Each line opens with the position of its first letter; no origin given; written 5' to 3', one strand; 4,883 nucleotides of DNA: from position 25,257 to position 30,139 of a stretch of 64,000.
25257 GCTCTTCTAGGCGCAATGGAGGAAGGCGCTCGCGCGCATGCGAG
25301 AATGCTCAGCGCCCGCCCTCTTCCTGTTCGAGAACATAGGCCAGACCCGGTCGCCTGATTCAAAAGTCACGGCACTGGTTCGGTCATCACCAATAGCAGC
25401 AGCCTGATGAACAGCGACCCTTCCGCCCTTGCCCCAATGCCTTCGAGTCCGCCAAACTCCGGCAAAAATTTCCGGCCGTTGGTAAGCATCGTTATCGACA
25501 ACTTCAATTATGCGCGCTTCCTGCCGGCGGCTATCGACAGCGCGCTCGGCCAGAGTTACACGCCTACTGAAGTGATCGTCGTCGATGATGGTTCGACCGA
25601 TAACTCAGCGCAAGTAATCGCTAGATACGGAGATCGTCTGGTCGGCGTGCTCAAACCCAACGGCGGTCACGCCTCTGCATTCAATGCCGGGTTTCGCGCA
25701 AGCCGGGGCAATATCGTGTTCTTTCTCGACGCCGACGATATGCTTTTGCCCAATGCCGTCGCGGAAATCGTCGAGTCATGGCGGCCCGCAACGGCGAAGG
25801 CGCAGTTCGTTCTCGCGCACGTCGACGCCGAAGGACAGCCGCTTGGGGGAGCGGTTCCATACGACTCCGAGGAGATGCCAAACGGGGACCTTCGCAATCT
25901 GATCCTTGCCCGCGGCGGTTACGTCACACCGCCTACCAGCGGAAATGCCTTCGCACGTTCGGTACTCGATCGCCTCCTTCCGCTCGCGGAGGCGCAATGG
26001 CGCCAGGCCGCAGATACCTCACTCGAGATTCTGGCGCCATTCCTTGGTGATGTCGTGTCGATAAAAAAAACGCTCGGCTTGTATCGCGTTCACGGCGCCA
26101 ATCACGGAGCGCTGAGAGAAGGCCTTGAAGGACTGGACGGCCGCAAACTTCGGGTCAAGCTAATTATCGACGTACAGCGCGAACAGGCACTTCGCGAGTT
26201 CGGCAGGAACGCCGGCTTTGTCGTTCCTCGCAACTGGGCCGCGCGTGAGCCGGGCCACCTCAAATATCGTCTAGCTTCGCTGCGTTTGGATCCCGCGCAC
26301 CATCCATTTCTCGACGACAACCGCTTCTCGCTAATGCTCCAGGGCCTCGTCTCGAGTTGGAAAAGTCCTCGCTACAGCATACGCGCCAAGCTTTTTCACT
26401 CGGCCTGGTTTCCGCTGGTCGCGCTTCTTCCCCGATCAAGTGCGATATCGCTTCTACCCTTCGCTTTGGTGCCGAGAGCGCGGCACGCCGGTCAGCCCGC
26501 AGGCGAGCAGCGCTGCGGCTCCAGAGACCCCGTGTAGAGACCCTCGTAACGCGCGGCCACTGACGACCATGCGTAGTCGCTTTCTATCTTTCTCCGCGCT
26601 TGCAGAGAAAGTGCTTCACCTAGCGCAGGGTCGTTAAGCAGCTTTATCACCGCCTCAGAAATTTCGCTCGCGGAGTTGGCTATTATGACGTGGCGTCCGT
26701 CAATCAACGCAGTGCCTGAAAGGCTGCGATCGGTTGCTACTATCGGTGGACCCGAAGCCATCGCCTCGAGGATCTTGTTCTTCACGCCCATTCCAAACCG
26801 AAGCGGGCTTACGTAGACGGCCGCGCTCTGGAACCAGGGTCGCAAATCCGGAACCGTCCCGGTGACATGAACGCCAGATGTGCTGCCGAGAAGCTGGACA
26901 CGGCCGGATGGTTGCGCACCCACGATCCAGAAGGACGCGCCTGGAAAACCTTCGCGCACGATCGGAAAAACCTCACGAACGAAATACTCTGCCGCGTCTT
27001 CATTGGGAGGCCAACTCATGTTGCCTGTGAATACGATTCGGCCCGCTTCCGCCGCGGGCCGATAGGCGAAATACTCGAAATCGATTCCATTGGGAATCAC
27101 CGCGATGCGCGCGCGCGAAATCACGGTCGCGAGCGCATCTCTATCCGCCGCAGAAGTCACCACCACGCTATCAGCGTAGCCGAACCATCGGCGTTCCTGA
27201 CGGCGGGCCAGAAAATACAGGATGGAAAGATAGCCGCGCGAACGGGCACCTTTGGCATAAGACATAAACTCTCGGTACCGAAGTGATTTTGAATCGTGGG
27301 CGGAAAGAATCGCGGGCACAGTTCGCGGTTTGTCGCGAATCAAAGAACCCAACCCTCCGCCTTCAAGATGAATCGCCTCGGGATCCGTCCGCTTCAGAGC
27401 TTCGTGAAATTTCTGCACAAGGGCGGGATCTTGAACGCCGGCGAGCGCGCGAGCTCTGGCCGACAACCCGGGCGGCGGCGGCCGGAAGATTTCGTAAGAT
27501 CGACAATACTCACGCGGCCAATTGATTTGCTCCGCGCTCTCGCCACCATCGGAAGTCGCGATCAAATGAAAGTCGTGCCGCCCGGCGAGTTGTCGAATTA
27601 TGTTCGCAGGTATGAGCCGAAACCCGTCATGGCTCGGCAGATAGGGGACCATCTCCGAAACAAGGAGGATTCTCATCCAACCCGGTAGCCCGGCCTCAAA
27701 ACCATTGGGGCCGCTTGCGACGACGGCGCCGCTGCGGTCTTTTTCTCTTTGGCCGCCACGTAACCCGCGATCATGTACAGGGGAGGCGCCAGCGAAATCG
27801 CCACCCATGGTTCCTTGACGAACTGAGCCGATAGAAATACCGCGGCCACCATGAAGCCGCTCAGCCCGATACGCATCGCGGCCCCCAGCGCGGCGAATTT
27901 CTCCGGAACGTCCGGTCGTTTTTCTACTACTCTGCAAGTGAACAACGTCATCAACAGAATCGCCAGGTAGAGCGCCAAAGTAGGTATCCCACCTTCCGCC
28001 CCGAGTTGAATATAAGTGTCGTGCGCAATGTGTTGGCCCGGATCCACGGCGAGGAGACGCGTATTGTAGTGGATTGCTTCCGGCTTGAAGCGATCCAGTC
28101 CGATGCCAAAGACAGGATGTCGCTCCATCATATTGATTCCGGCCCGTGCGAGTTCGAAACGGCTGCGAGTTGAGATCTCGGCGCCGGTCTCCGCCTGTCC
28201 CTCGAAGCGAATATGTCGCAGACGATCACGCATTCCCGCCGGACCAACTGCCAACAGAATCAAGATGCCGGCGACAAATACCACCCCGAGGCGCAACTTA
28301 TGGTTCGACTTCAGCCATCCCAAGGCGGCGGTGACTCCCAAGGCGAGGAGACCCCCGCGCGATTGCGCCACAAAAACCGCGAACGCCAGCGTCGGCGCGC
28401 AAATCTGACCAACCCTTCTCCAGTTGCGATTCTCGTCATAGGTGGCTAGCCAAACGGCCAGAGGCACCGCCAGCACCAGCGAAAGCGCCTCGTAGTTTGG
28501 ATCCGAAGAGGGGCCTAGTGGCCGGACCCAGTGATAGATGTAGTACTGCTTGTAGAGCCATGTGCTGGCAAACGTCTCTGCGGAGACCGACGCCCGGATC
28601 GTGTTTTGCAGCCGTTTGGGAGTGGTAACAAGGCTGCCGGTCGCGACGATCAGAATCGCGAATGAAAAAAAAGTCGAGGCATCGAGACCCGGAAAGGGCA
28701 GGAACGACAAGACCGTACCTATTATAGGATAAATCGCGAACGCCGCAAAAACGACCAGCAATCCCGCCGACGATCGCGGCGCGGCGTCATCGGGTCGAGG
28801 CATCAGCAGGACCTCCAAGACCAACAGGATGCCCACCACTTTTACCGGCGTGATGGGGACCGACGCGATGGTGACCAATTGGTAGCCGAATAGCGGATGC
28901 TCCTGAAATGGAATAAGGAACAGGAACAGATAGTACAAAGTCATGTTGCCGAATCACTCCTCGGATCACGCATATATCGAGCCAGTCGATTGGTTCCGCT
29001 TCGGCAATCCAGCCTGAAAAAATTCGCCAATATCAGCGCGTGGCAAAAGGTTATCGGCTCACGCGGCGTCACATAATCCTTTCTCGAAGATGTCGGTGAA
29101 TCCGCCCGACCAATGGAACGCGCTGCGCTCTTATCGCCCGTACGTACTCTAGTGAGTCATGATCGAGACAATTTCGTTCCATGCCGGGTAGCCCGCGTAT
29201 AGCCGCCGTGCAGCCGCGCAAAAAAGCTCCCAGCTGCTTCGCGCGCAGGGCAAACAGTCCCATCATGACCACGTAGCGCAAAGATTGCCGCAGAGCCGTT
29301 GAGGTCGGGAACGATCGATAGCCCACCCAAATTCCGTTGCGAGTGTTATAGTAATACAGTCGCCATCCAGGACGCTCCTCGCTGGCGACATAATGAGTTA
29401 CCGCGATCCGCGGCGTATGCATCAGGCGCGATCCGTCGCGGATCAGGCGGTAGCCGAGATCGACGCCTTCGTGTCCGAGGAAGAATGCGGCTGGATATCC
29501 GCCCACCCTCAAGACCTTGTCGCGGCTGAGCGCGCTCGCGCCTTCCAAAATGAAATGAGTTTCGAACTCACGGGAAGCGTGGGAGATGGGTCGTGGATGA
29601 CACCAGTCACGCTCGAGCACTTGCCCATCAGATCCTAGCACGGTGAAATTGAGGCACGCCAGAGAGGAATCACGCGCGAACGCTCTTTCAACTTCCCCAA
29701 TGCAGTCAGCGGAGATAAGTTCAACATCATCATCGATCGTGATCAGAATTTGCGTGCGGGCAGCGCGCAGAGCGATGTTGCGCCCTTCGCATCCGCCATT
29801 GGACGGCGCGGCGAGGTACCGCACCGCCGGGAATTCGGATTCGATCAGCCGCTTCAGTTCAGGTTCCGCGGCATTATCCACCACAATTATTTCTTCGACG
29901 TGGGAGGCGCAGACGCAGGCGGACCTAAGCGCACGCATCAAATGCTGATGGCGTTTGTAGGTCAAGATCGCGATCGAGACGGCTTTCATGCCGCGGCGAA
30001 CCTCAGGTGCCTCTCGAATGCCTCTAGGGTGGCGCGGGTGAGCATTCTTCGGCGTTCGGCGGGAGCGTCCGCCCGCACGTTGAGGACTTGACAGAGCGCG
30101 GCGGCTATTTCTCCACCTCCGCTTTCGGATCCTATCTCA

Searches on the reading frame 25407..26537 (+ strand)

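Call 8: search_protein_families(library=pfam, proteins=[window:25407-26537:+], max_evalue=0.0001)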
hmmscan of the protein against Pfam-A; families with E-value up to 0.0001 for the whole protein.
window:25407-26537:+ (376 aa): 3 families
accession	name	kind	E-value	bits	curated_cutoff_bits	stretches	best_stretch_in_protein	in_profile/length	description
PF00535.33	Glycos_transf_2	-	4e-26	92.4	23.3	1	27-127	1-105/168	Glycosyl transferase family 2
PF13641.12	Glyco_tranf_2_3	-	5.2e-09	36.9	27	1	26-191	3-175/230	Glycosyltransferase like family 2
PF10111.15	Glyco_tranf_2_2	-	9.5e-07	29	27.3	1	54-122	30-103/276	Glycosyltransferase like family 2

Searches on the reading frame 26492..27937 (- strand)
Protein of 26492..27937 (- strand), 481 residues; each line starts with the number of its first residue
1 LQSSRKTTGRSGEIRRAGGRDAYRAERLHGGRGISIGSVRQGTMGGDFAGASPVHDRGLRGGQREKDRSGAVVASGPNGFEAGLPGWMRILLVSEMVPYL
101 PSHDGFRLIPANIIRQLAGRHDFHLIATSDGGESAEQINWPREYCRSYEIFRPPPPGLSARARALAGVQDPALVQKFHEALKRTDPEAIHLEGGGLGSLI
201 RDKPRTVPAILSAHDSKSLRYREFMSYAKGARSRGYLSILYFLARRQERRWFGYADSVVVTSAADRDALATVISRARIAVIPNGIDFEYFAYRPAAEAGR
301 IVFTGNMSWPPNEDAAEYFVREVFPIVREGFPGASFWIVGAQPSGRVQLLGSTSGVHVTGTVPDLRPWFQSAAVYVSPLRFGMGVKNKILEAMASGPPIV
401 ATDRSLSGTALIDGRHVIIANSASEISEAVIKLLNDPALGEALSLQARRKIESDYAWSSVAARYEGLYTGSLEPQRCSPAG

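Call 8: search_protein_families(library=pfam, proteins=[window:26492-27937:-], max_evalue=0.0001)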
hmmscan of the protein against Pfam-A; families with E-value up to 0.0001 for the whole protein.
window:26492-27937:- (481 aa): 5 families
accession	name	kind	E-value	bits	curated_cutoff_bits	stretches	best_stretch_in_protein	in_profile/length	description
PF13692.12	Glyco_trans_1_4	-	1e-28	100.8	27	1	300-436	3-142/142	Glycosyl transferases group 1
PF13439.12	Glyco_transf_4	-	4.1e-16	59.9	28.5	1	112-288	10-169/170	Glycosyltransferase Family 4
PF13579.12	Glyco_trans_4_4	-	1.7e-12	48.4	29.7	1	112-284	9-158/158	Glycosyl transferase 4-like domain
PF13524.12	Glyco_trans_1_2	-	4.9e-11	43.2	25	1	344-464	14-142/144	Glycosyl transferase-like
PF00534.26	Glycos_transf_1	-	1.2e-09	38.4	26.4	1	322-449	35-171/172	Glycosyl transferases group 1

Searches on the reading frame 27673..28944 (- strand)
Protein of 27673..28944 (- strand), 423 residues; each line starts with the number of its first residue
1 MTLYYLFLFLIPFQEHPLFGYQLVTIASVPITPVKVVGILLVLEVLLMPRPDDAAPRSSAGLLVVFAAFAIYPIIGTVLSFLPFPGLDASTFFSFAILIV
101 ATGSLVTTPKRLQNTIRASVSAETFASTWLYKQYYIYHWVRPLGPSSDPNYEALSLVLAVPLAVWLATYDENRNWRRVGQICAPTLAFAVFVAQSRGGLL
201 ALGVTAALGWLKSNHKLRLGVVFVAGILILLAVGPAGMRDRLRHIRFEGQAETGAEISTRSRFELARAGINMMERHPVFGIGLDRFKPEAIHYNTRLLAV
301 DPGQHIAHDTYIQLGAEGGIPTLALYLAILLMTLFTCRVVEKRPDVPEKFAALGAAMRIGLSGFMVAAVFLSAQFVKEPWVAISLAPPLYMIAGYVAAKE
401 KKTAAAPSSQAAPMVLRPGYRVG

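Call 8: search_protein_families(library=pfam, proteins=[window:27673-28944:-], max_evalue=0.0001)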
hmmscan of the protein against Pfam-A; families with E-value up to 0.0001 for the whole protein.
window:27673-28944:- (423 aa): 1 family
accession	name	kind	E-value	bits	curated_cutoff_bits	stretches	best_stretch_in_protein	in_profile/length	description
PF04932.20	Wzy_C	-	4.9e-22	78.8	31.7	1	185-327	5-149/149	O-Antigen ligase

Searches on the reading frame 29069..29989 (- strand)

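Call 8: search_protein_families(library=pfam, proteins=[window:29069-29989:-], max_evalue=0.0001)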
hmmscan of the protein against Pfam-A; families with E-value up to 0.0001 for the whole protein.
window:29069-29989:- (306 aa): 2 families
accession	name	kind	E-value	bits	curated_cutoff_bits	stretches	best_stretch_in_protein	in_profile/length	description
PF00535.33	Glycos_transf_2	-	1.5e-12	48.2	23.3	1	5-156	1-160/168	Glycosyl transferase family 2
PF13641.12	Glyco_tranf_2_3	-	1.9e-06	28.5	27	1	4-203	3-215/230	Glycosyltransferase like family 2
